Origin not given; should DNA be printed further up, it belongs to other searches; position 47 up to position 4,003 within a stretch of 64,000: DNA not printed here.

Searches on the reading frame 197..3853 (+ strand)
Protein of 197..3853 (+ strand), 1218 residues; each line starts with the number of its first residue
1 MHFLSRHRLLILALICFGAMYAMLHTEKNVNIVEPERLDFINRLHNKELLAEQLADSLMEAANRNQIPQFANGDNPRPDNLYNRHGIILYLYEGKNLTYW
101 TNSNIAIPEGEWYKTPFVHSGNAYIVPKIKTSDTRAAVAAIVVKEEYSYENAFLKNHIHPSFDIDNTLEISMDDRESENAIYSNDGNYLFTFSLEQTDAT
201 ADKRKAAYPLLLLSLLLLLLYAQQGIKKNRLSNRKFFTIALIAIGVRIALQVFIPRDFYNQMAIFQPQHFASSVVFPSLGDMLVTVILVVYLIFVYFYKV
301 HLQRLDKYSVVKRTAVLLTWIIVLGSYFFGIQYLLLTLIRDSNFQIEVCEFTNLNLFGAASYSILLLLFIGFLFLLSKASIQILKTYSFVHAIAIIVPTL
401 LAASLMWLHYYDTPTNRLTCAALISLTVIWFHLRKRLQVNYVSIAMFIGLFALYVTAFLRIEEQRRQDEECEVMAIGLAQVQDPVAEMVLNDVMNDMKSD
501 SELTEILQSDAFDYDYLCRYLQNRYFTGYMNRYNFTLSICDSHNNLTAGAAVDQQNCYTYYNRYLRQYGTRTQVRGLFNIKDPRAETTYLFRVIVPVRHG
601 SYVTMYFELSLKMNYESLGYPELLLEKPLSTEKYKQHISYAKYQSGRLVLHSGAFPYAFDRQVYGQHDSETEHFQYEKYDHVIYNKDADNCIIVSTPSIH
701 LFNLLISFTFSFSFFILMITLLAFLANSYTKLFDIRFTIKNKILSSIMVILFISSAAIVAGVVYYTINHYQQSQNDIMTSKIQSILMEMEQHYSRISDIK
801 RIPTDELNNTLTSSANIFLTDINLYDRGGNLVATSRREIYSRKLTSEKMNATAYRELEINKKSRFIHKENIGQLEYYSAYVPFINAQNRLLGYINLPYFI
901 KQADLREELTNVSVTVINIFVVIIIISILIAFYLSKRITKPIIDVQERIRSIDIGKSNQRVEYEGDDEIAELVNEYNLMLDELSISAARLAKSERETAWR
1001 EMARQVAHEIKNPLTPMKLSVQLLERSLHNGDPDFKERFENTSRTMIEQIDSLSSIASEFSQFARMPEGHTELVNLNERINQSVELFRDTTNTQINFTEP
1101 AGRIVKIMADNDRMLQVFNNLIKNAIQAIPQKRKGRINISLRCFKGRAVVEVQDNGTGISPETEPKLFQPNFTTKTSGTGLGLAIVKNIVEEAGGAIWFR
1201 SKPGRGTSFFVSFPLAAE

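Call 41: search_protein_families(library=pfam, proteins=[window:197-3853:+], max_evalue=0.00001)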
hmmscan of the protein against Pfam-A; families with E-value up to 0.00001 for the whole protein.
window:197-3853:+ (1218 aa): 4 families
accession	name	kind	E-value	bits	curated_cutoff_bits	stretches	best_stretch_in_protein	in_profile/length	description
PF02518.31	HATPase_c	-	4.7e-28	98.3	26.4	1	1110-1216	2-110/111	Histidine kinase-, DNA gyrase B-, and HSP90-like ATPase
PF00512.31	HisKA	-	1.4e-10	41.5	26.9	1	999-1068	2-65/66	His Kinase A (phospho-acceptor) domain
PF00672.30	HAMP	-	2e-06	28.5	25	1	934-983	2-51/53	HAMP domain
PF14501.12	HATPase_c_5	-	8.7e-06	26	22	0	1115-1199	7-88/102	GHKL domain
